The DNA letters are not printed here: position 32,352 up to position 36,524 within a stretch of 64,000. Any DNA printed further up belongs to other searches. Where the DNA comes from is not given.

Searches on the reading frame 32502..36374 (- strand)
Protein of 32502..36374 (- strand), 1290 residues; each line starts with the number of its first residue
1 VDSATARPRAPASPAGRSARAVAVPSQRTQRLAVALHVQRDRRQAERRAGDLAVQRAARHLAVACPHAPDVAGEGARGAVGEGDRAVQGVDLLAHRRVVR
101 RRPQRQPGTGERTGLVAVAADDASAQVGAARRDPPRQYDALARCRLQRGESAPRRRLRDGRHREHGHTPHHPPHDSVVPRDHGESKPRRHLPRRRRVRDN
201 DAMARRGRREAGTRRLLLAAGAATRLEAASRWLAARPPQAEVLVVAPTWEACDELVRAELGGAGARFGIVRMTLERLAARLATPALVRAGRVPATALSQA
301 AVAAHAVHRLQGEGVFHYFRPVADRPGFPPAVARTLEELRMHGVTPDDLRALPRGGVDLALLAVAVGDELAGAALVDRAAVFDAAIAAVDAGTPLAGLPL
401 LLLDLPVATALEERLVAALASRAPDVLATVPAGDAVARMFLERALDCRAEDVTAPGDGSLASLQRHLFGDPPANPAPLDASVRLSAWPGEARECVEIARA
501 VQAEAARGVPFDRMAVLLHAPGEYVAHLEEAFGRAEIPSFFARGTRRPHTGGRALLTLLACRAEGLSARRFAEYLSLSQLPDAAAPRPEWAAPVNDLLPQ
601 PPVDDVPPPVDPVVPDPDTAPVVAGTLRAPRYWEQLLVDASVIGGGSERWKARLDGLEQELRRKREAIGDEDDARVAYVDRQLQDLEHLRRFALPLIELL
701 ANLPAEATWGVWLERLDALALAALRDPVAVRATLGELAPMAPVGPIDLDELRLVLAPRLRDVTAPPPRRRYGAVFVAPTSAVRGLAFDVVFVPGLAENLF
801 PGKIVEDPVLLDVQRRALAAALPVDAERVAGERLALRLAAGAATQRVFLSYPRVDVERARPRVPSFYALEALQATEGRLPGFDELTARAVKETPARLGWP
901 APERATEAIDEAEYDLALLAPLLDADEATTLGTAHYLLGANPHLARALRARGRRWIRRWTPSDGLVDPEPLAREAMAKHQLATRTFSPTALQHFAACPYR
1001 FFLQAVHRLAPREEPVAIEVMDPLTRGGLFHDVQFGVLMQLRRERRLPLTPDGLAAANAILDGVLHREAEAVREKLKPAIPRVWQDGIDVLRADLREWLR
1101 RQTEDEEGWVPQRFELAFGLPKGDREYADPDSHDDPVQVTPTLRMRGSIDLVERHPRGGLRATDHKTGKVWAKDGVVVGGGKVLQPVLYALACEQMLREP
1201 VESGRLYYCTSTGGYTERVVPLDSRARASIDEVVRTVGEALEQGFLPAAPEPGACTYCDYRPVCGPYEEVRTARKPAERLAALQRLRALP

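Call 48: search_protein_families(library=pfam, proteins=[window:32502-36374:-])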
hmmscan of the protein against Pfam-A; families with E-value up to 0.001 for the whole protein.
window:32502-36374:- (1290 aa): 1 family
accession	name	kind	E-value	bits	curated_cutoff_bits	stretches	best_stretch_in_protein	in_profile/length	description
PF12705.13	PDDEXK_1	-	2.6e-33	116.4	22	1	985-1264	1-246/247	PD-(D/E)XK nuclease superfamily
